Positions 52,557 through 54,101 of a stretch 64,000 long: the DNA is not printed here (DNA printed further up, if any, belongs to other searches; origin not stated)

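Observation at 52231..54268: Compact RiPP-like operon: precursor peptide (C-terminal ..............), radical SAM/SPASM maturase with RRE-like N-terminus, and GNAT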

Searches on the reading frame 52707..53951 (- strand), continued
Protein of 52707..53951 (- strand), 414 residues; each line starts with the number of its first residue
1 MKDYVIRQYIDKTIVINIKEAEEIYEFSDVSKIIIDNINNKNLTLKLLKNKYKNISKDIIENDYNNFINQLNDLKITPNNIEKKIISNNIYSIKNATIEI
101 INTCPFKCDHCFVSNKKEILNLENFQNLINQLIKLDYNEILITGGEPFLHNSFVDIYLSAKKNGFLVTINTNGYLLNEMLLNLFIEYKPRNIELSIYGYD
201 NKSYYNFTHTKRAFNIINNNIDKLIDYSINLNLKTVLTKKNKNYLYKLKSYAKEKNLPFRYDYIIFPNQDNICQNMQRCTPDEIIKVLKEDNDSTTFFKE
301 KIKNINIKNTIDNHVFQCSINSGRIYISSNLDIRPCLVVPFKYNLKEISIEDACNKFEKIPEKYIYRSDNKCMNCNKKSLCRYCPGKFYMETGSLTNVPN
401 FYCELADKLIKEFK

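Call 84: search_protein_families(library=ncbifam, proteins=[P0122, P0137, P0148, P0153, P0164, P0175, P0189, P0198, P0211, P0240], max_evalue=1e-10)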
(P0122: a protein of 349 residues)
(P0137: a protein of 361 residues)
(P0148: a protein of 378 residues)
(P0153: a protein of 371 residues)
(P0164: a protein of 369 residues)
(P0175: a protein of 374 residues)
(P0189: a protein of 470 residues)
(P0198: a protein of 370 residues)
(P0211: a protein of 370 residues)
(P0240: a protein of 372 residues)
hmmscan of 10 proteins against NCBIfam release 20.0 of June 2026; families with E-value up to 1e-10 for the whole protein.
P0122 (349 aa): 24 families
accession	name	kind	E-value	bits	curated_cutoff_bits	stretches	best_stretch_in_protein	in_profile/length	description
TIGR04545.1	rSAM_ahbD_hemeb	equivalog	3.9e-22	79.1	500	1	31-218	4-193/339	heme b synthase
TIGR04055.1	rSAM_NirJ2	equivalog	6.2e-21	75.3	500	1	33-333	6-322/326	putative heme d1 biosynthesis radical SAM protein NirJ2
TIGR03962.1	mycofact_rSAM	equivalog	4.4e-20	72.1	265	1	31-310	16-305/339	mycofactocin radical SAM maturase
NF012164.0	AlbA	equivalog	4.8e-19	68.1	850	1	9-308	95-405/442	subtilosin maturase AlbA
TIGR04303.1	GeoRSP_rSAM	equivalog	1.9e-17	63.8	400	1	33-245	11-226/325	GeoRSP system radical SAM/SPASM protein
TIGR02666.1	moaA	equivalog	6.8e-17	61.4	284.05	1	31-227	14-219/336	GTP 3',8-cyclase MoaA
TIGR04546.1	rSAM_ahbC_deAc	equivalog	2.1e-16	59.7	650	1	29-177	41-191/390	12,18-didecarboxysiroheme deacetylase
NF038283.1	viperin_w_prok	equivalog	2.6e-16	59.6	180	1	33-146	8-130/281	viperin family antiviral radical SAM protein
TIGR04317.1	W_rSAM_matur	equivalog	2.8e-16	59.6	380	1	26-192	3-177/349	tungsten cofactor oxidoreductase radical SAM maturase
TIGR02668.1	moaA_archaeal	equivalog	9.4e-16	57.6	325.25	1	26-189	9-177/303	GTP 3',8-cyclase MoaA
NF045574.1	sacti_mat_StsB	exception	9.8e-16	57.6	625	1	23-271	92-344/466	StsB family radical SAM/SPASM domain sactipeptide maturase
TIGR04051.1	rSAM_NirJ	equivalog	2.5e-15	56.3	515.45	1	32-191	7-168/354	heme d1 biosynthesis radical SAM protein NirJ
TIGR04251.1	SCM_rSAM_ScmF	equivalog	3.7e-15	56.2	400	1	31-183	8-166/353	SynChlorMet cassette radical SAM/SPASM protein ScmF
TIGR04054.1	rSAM_NirJ1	equivalog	1.1e-14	53.9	650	1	30-186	39-197/387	putative heme d1 biosynthesis radical SAM protein NirJ1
TIGR03977.1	rSAM_pair_HxsC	equivalog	5.3e-14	51.8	267.9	1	27-190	25-194/292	His-Xaa-Ser system radical SAM maturase HxsC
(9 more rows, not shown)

P0137 (361 aa): 39 families (the best 25 are shown)
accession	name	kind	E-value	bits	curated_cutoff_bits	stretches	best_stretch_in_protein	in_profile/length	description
TIGR03962.1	mycofact_rSAM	equivalog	1.4e-30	106.7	265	1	25-341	8-327/339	mycofactocin radical SAM maturase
TIGR04545.1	rSAM_ahbD_hemeb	equivalog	3.2e-29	102.5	500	1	32-192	3-163/339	heme b synthase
TIGR04055.1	rSAM_NirJ2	equivalog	1.6e-26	93.7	500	1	36-191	7-161/326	putative heme d1 biosynthesis radical SAM protein NirJ2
TIGR04054.1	rSAM_NirJ1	equivalog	1.3e-22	79.9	650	1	32-192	39-198/387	putative heme d1 biosynthesis radical SAM protein NirJ1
TIGR02666.1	moaA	equivalog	4.8e-20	71.8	284.05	1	35-199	16-188/336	GTP 3',8-cyclase MoaA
TIGR04546.1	rSAM_ahbC_deAc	equivalog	3.4e-19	68.9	650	1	34-192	44-201/390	12,18-didecarboxysiroheme deacetylase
TIGR02668.1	moaA_archaeal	equivalog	5.5e-19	68.3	325.25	1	34-195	15-178/303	GTP 3',8-cyclase MoaA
TIGR04303.1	GeoRSP_rSAM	equivalog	1.3e-18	67.7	400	1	34-325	10-303/325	GeoRSP system radical SAM/SPASM protein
TIGR04053.2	TIGR04053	equivalog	5e-18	65.5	395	1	29-191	8-173/366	TIGR04053 family radical SAM/SPASM domain-containing protein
TIGR04250.1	SCM_rSAM_ScmE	equivalog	8.6e-18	64.4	400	1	33-194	7-165/358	SynChlorMet cassette radical SAM/SPASM protein ScmE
TIGR04051.1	rSAM_NirJ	equivalog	9.5e-18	64.3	515.45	1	35-192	8-164/354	heme d1 biosynthesis radical SAM protein NirJ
NF012164.0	AlbA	equivalog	2.4e-17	62.5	850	1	26-332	110-407/442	subtilosin maturase AlbA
NF001199.0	PRK00164.2-1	equivalog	2.5e-17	63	231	1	33-195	16-179/308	GTP 3',8-cyclase MoaA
TIGR04403.1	rSAM_skfB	equivalog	3.7e-17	62.2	300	1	27-316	102-383/402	sporulation killing factor system radical SAM maturase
NF038107.1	rSAM_NF038107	equivalog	3.9e-17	62.1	600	1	20-341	76-414/444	Cys-every-fifth radical SAM/SPASM peptide maturase CefB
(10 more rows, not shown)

P0148 (378 aa): 36 families (the best 25 are shown)
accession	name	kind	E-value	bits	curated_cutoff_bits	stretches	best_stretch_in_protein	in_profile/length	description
TIGR04545.1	rSAM_ahbD_hemeb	equivalog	1.9e-35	122.9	500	1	32-207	3-179/339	heme b synthase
TIGR04055.1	rSAM_NirJ2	equivalog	1.2e-32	113.8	500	1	35-205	6-176/326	putative heme d1 biosynthesis radical SAM protein NirJ2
TIGR03962.1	mycofact_rSAM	equivalog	5.4e-31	108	265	1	28-335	11-325/339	mycofactocin radical SAM maturase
NF045574.1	sacti_mat_StsB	exception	6.9e-27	94.4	625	1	35-223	102-287/466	StsB family radical SAM/SPASM domain sactipeptide maturase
TIGR04133.1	rSAM_w_lipo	hypoth_equivalog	4.7e-26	91.5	425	1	33-321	28-328/350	TIGR04133 family radical SAM/SPASM protein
TIGR04051.1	rSAM_NirJ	equivalog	8.8e-26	90.7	515.45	1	38-189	11-162/354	heme d1 biosynthesis radical SAM protein NirJ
TIGR04053.2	TIGR04053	equivalog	6.3e-25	88.2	395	1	25-195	4-178/366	TIGR04053 family radical SAM/SPASM domain-containing protein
TIGR04546.1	rSAM_ahbC_deAc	equivalog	4e-24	85.1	650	1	33-187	43-197/390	12,18-didecarboxysiroheme deacetylase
TIGR02109.1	PQQ_syn_pqqE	equivalog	2.9e-23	82.4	381.35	1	27-193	5-172/358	pyrroloquinoline quinone biosynthesis protein PqqE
TIGR04054.1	rSAM_NirJ1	equivalog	1.8e-22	79.5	650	1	32-191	39-198/387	putative heme d1 biosynthesis radical SAM protein NirJ1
TIGR04250.1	SCM_rSAM_ScmE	equivalog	1.5e-21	76.7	400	1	33-189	7-164/358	SynChlorMet cassette radical SAM/SPASM protein ScmE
TIGR02668.1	moaA_archaeal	equivalog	5.1e-21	74.9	325.25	1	34-192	15-175/303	GTP 3',8-cyclase MoaA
TIGR04347.1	pseudo_SAM_Halo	equivalog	5.3e-21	75.3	525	1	33-194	42-203/390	TIGR04347 family pseudo-SAM/SPASM protein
TIGR02666.1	moaA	equivalog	5.9e-20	71.5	284.05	1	35-198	16-188/336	GTP 3',8-cyclase MoaA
TIGR03961.1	rSAM_PTO1314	hypoth_equivalog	8.5e-20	71.3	306.05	1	17-195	11-183/332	PTO1314 family radical SAM protein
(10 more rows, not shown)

P0153 (371 aa): 36 families (the best 25 are shown)
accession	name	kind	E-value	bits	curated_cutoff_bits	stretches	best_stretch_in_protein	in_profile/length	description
TIGR04545.1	rSAM_ahbD_hemeb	equivalog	9.4e-33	114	500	1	34-199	5-167/339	heme b synthase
TIGR04055.1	rSAM_NirJ2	equivalog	3.3e-31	109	500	1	33-198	4-165/326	putative heme d1 biosynthesis radical SAM protein NirJ2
TIGR03962.1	mycofact_rSAM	equivalog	4.8e-27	95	265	1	30-326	13-311/339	mycofactocin radical SAM maturase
TIGR02666.1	moaA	equivalog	5.1e-26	91.4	284.05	1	33-237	14-222/336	GTP 3',8-cyclase MoaA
NF045574.1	sacti_mat_StsB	exception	1.2e-25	90.3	625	1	35-280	102-340/466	StsB family radical SAM/SPASM domain sactipeptide maturase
TIGR04053.2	TIGR04053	equivalog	6e-24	85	395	1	33-200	12-179/366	TIGR04053 family radical SAM/SPASM domain-containing protein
TIGR04051.1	rSAM_NirJ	equivalog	1.2e-23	83.7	515.45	1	35-209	8-178/354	heme d1 biosynthesis radical SAM protein NirJ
TIGR04133.1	rSAM_w_lipo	hypoth_equivalog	2.6e-23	82.5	425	1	34-325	29-328/350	TIGR04133 family radical SAM/SPASM protein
TIGR04251.1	SCM_rSAM_ScmF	equivalog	2.7e-23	83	400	1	35-200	10-175/353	SynChlorMet cassette radical SAM/SPASM protein ScmF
TIGR02109.1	PQQ_syn_pqqE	equivalog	3.6e-23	82.1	381.35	1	27-200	5-175/358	pyrroloquinoline quinone biosynthesis protein PqqE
TIGR04546.1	rSAM_ahbC_deAc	equivalog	4e-23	81.8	650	1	34-195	44-201/390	12,18-didecarboxysiroheme deacetylase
TIGR04054.1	rSAM_NirJ1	equivalog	6.8e-23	80.9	650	1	34-197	41-200/387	putative heme d1 biosynthesis radical SAM protein NirJ1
TIGR03961.1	rSAM_PTO1314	hypoth_equivalog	2.7e-22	79.5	306.05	1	19-223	13-207/332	PTO1314 family radical SAM protein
TIGR02668.1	moaA_archaeal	equivalog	6.6e-22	77.9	325.25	1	33-196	14-175/303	GTP 3',8-cyclase MoaA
TIGR04347.1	pseudo_SAM_Halo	equivalog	7.6e-22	78.1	525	1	34-201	43-206/390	TIGR04347 family pseudo-SAM/SPASM protein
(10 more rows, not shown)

P0164 (369 aa): 41 families (the best 25 are shown)
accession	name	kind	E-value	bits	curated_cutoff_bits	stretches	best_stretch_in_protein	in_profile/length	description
TIGR04545.1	rSAM_ahbD_hemeb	equivalog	1.7e-36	126.4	500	1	30-192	5-165/339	heme b synthase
TIGR04055.1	rSAM_NirJ2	equivalog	2.1e-30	106.4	500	1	31-192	6-164/326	putative heme d1 biosynthesis radical SAM protein NirJ2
TIGR04053.2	TIGR04053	equivalog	6.4e-29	101.3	395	1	29-192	12-176/366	TIGR04053 family radical SAM/SPASM domain-containing protein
TIGR04546.1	rSAM_ahbC_deAc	equivalog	1.3e-28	99.9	650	1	30-188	44-199/390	12,18-didecarboxysiroheme deacetylase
TIGR04250.1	SCM_rSAM_ScmE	equivalog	4e-28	98.4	400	1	25-189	3-165/358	SynChlorMet cassette radical SAM/SPASM protein ScmE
TIGR04054.1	rSAM_NirJ1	equivalog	5.6e-28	97.6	650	1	29-197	40-205/387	putative heme d1 biosynthesis radical SAM protein NirJ1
TIGR03962.1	mycofact_rSAM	equivalog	2.4e-27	96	265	1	18-336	5-321/339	mycofactocin radical SAM maturase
TIGR04051.1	rSAM_NirJ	equivalog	2.8e-27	95.6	515.45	1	31-191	8-165/354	heme d1 biosynthesis radical SAM protein NirJ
NF045574.1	sacti_mat_StsB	exception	8.1e-26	90.9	625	1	30-337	101-405/466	StsB family radical SAM/SPASM domain sactipeptide maturase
NF050035.1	rSAM_WgK_link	exception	2.3e-22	79.5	650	1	23-187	7-166/367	radical SAM/SPASM peptide maturase WgkB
TIGR04347.1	pseudo_SAM_Halo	equivalog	1.1e-20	74.3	525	1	30-185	43-195/390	TIGR04347 family pseudo-SAM/SPASM protein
TIGR04251.1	SCM_rSAM_ScmF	equivalog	2.2e-20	73.4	400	1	31-194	10-174/353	SynChlorMet cassette radical SAM/SPASM protein ScmF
TIGR04340.1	rSAM_ACGX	hypoth_equivalog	3.8e-20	72.4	400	1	29-335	7-327/341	radical SAM/SPASM domain protein, ACGX system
TIGR02668.1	moaA_archaeal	equivalog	7.5e-20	71.1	325.25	1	29-195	14-179/303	GTP 3',8-cyclase MoaA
NF012164.0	AlbA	equivalog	8.9e-20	70.5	850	1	20-200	108-286/442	subtilosin maturase AlbA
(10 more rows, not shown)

P0175 (374 aa): 30 families (the best 25 are shown)
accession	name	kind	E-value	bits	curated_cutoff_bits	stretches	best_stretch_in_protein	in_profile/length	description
TIGR04545.1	rSAM_ahbD_hemeb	equivalog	2.1e-30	106.3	500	1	35-189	6-162/339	heme b synthase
TIGR04546.1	rSAM_ahbC_deAc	equivalog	2.2e-29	102.5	650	1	34-192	44-203/390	12,18-didecarboxysiroheme deacetylase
TIGR04055.1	rSAM_NirJ2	equivalog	4e-29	102.2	500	1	36-189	7-161/326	putative heme d1 biosynthesis radical SAM protein NirJ2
TIGR03962.1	mycofact_rSAM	equivalog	4.3e-28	98.5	265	1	27-333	10-312/339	mycofactocin radical SAM maturase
TIGR04347.1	pseudo_SAM_Halo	equivalog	1.2e-25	90.6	525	1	34-202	43-212/390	TIGR04347 family pseudo-SAM/SPASM protein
TIGR04051.1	rSAM_NirJ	equivalog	1e-24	87.2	515.45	1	34-204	7-178/354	heme d1 biosynthesis radical SAM protein NirJ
TIGR04054.1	rSAM_NirJ1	equivalog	2.3e-24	85.7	650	1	19-193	27-201/387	putative heme d1 biosynthesis radical SAM protein NirJ1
TIGR02668.1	moaA_archaeal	equivalog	1.7e-23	83.1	325.25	1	33-224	14-207/303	GTP 3',8-cyclase MoaA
TIGR02666.1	moaA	equivalog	8e-21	74.3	284.05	1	33-200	14-190/336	GTP 3',8-cyclase MoaA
TIGR04133.1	rSAM_w_lipo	hypoth_equivalog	5.3e-20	71.7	425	1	36-322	31-328/350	TIGR04133 family radical SAM/SPASM protein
NF001199.0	PRK00164.2-1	equivalog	3.4e-19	69.1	231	1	33-192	16-178/308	GTP 3',8-cyclase MoaA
TIGR04053.2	TIGR04053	equivalog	3.5e-19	69.3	395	1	28-191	7-175/366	TIGR04053 family radical SAM/SPASM domain-containing protein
TIGR02109.1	PQQ_syn_pqqE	equivalog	4e-19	68.8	381.35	1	27-178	5-158/358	pyrroloquinoline quinone biosynthesis protein PqqE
NF045574.1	sacti_mat_StsB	exception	4.2e-19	68.7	625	1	34-190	101-257/466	StsB family radical SAM/SPASM domain sactipeptide maturase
TIGR04403.1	rSAM_skfB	equivalog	1.4e-18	66.9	300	1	23-237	98-311/402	sporulation killing factor system radical SAM maturase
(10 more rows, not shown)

P0189 (470 aa): 33 families (the best 25 are shown)
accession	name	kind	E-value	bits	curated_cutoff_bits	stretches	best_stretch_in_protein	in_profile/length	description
TIGR04545.1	rSAM_ahbD_hemeb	equivalog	1.2e-34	120.3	500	1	35-200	5-168/339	heme b synthase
TIGR04055.1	rSAM_NirJ2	equivalog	5.9e-32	111.5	500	1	37-339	7-314/326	putative heme d1 biosynthesis radical SAM protein NirJ2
TIGR03962.1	mycofact_rSAM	equivalog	6.7e-31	107.7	265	1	29-335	11-319/339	mycofactocin radical SAM maturase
TIGR04546.1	rSAM_ahbC_deAc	equivalog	3.1e-27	95.4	650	1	35-188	44-194/390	12,18-didecarboxysiroheme deacetylase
TIGR04051.1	rSAM_NirJ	equivalog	1.2e-26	93.5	515.45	1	36-205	8-174/354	heme d1 biosynthesis radical SAM protein NirJ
NF045574.1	sacti_mat_StsB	exception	1.4e-24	86.8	625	1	36-333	102-399/466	StsB family radical SAM/SPASM domain sactipeptide maturase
TIGR04053.2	TIGR04053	equivalog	2.1e-24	86.5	395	1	34-201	12-180/366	TIGR04053 family radical SAM/SPASM domain-containing protein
TIGR04054.1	rSAM_NirJ1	equivalog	7.1e-22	77.6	650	1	34-190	40-193/387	putative heme d1 biosynthesis radical SAM protein NirJ1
TIGR02666.1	moaA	equivalog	3.4e-21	75.6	284.05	1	34-207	14-193/336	GTP 3',8-cyclase MoaA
TIGR04250.1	SCM_rSAM_ScmE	equivalog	1.1e-20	73.9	400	1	33-198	6-170/358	SynChlorMet cassette radical SAM/SPASM protein ScmE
TIGR04347.1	pseudo_SAM_Halo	equivalog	2e-20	73.4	525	1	35-200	43-205/390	TIGR04347 family pseudo-SAM/SPASM protein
TIGR02668.1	moaA_archaeal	equivalog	4.6e-20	71.8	325.25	1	34-197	14-177/303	GTP 3',8-cyclase MoaA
NF012164.0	AlbA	equivalog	3.2e-19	68.7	850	1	27-329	110-411/442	subtilosin maturase AlbA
NF001199.0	PRK00164.2-1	equivalog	6.2e-19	68.3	231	1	34-198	16-179/308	GTP 3',8-cyclase MoaA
TIGR02109.1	PQQ_syn_pqqE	equivalog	3.4e-18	65.7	381.35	1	28-199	5-174/358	pyrroloquinoline quinone biosynthesis protein PqqE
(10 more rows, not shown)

P0198 (370 aa): 27 families (the best 25 are shown)
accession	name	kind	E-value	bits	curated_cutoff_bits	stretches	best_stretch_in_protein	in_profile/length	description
TIGR04055.1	rSAM_NirJ2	equivalog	1.8e-30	106.6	500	1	35-204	6-176/326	putative heme d1 biosynthesis radical SAM protein NirJ2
TIGR04545.1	rSAM_ahbD_hemeb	equivalog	7.1e-30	104.6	500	1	32-205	3-178/339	heme b synthase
TIGR03962.1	mycofact_rSAM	equivalog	2.1e-27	96.2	265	1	32-205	15-188/339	mycofactocin radical SAM maturase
NF045574.1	sacti_mat_StsB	exception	3.2e-26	92.2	625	1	35-193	102-260/466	StsB family radical SAM/SPASM domain sactipeptide maturase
TIGR04051.1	rSAM_NirJ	equivalog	2.6e-22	79.3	515.45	1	36-188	9-162/354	heme d1 biosynthesis radical SAM protein NirJ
TIGR04053.2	TIGR04053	equivalog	1e-21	77.6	395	1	33-221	12-202/366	TIGR04053 family radical SAM/SPASM domain-containing protein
TIGR02109.1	PQQ_syn_pqqE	equivalog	5.3e-21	74.9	381.35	1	26-195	4-175/358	pyrroloquinoline quinone biosynthesis protein PqqE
TIGR04250.1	SCM_rSAM_ScmE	equivalog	6.1e-21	74.7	400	1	33-188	7-161/358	SynChlorMet cassette radical SAM/SPASM protein ScmE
TIGR04546.1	rSAM_ahbC_deAc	equivalog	6.4e-21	74.6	650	1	34-182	44-193/390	12,18-didecarboxysiroheme deacetylase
TIGR04054.1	rSAM_NirJ1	equivalog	1.6e-20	73.1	650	1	31-158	38-166/387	putative heme d1 biosynthesis radical SAM protein NirJ1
TIGR02668.1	moaA_archaeal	equivalog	2.8e-18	65.9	325.25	1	33-190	14-174/303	GTP 3',8-cyclase MoaA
TIGR04347.1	pseudo_SAM_Halo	equivalog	3.8e-18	65.9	525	1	34-185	43-195/390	TIGR04347 family pseudo-SAM/SPASM protein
TIGR04251.1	SCM_rSAM_ScmF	equivalog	2.7e-17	63.2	400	1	35-205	10-185/353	SynChlorMet cassette radical SAM/SPASM protein ScmF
TIGR02666.1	moaA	equivalog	7.5e-16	58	284.05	1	34-197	15-188/336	GTP 3',8-cyclase MoaA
TIGR04303.1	GeoRSP_rSAM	equivalog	1.1e-15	58.1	400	1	29-191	5-166/325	GeoRSP system radical SAM/SPASM protein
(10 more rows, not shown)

P0211 (370 aa): 34 families (the best 25 are shown)
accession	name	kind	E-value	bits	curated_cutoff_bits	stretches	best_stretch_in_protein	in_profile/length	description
TIGR04545.1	rSAM_ahbD_hemeb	equivalog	2.1e-33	116.2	500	1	32-195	4-164/339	heme b synthase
TIGR03962.1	mycofact_rSAM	equivalog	7.3e-28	97.7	265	1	26-324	10-309/339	mycofactocin radical SAM maturase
TIGR04546.1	rSAM_ahbC_deAc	equivalog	3.4e-27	95.3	650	1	31-192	42-199/390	12,18-didecarboxysiroheme deacetylase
TIGR04051.1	rSAM_NirJ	equivalog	5.9e-27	94.6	515.45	1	33-192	7-162/354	heme d1 biosynthesis radical SAM protein NirJ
TIGR04055.1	rSAM_NirJ2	equivalog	8.7e-27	94.5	500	1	31-196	3-164/326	putative heme d1 biosynthesis radical SAM protein NirJ2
TIGR04054.1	rSAM_NirJ1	equivalog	4.7e-26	91.3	650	1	19-192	27-196/387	putative heme d1 biosynthesis radical SAM protein NirJ1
TIGR04053.2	TIGR04053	equivalog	3.5e-25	89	395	1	26-193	6-173/366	TIGR04053 family radical SAM/SPASM domain-containing protein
NF012164.0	AlbA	equivalog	3.3e-24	85.2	850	1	23-329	108-410/442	subtilosin maturase AlbA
TIGR04251.1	SCM_rSAM_ScmF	equivalog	2.4e-23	83.1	400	1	32-193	8-169/353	SynChlorMet cassette radical SAM/SPASM protein ScmF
TIGR04347.1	pseudo_SAM_Halo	equivalog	1.4e-22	80.5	525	1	32-192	42-198/390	TIGR04347 family pseudo-SAM/SPASM protein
NF045574.1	sacti_mat_StsB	exception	1.8e-22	79.8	625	1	33-190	101-253/466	StsB family radical SAM/SPASM domain sactipeptide maturase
TIGR04133.1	rSAM_w_lipo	hypoth_equivalog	7.6e-21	74.4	425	1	32-339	28-339/350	TIGR04133 family radical SAM/SPASM protein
TIGR02668.1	moaA_archaeal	equivalog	1e-20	73.9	325.25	1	33-194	15-174/303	GTP 3',8-cyclase MoaA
NF047865.1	rSAM_PapB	equivalog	1.9e-20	73.4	340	1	33-340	8-329/330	PapB family radical SAM/SPASM ranthipeptide maturase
TIGR02109.1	PQQ_syn_pqqE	equivalog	2.7e-19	69.3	381.35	1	26-196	5-172/358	pyrroloquinoline quinone biosynthesis protein PqqE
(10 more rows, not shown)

P0240 (372 aa): 27 families (the best 25 are shown)
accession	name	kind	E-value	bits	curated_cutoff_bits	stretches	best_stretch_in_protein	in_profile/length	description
TIGR04545.1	rSAM_ahbD_hemeb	equivalog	8.9e-28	97.7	500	1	31-195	3-165/339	heme b synthase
TIGR04250.1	SCM_rSAM_ScmE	equivalog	9.6e-27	93.8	400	1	29-358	4-346/358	SynChlorMet cassette radical SAM/SPASM protein ScmE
TIGR04055.1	rSAM_NirJ2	equivalog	5.8e-26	91.8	500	1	30-343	2-307/326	putative heme d1 biosynthesis radical SAM protein NirJ2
TIGR04054.1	rSAM_NirJ1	equivalog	1.1e-25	90.1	650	1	30-195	38-200/387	putative heme d1 biosynthesis radical SAM protein NirJ1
TIGR04546.1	rSAM_ahbC_deAc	equivalog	1.3e-25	90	650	1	30-199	41-206/390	12,18-didecarboxysiroheme deacetylase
TIGR02668.1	moaA_archaeal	equivalog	9.6e-24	83.9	325.25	1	25-253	7-232/303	GTP 3',8-cyclase MoaA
TIGR04051.1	rSAM_NirJ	equivalog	1.9e-22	79.7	515.45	1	33-196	7-167/354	heme d1 biosynthesis radical SAM protein NirJ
TIGR04347.1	pseudo_SAM_Halo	equivalog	1.6e-21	77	525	1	28-201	38-208/390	TIGR04347 family pseudo-SAM/SPASM protein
NF001199.0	PRK00164.2-1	equivalog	4.3e-21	75.3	231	1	24-256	8-238/308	GTP 3',8-cyclase MoaA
NF050035.1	rSAM_WgK_link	exception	2.5e-20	72.8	650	1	29-187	10-166/367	radical SAM/SPASM peptide maturase WgkB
TIGR03962.1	mycofact_rSAM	equivalog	3.6e-19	69.1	265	1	29-191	13-172/339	mycofactocin radical SAM maturase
TIGR04340.1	rSAM_ACGX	hypoth_equivalog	4.1e-18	65.7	400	1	29-195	4-172/341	radical SAM/SPASM domain protein, ACGX system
TIGR04053.2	TIGR04053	equivalog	7.7e-18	64.9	395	1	30-194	10-175/366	TIGR04053 family radical SAM/SPASM domain-containing protein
TIGR02666.1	moaA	equivalog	1.1e-17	64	284.05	1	30-218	12-205/336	GTP 3',8-cyclase MoaA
NF045574.1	sacti_mat_StsB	exception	2.5e-17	62.9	625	1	24-192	92-256/466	StsB family radical SAM/SPASM domain sactipeptide maturase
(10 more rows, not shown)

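Call 85: find_encoding_contigs(protein=P0148, flank=3000, max_places=2)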
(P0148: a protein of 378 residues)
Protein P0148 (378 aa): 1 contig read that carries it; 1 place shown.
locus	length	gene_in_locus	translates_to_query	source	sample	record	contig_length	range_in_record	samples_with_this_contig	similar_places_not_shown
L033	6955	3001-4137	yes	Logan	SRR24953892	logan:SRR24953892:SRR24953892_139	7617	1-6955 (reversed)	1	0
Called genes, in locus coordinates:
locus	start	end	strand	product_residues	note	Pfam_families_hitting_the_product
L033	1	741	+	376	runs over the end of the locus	-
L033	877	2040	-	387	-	-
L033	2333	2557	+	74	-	-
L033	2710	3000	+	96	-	PF05402:PqqD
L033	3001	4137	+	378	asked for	PF04055:Radical_SAM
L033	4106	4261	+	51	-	-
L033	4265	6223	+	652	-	PF13489:Methyltransf_23, PF07021:MetW (weak), PF13679:Methyltransf_32 (weak), PF13847:Methyltransf_31, PF08241:Methyltransf_11, PF08242:Methyltransf_12 (weak), PF13649:Methyltransf_25, PF27840:ScmC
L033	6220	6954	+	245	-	?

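Call 88: find_encoding_contigs(protein=P0164, flank=3000, max_places=2)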
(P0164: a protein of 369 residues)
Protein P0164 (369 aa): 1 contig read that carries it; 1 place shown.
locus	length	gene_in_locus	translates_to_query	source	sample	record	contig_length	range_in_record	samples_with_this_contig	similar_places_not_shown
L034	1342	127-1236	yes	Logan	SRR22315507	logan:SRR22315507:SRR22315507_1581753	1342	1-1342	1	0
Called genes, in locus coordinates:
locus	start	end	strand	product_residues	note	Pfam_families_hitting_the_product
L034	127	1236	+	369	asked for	PF04055:Radical_SAM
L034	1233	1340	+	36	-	?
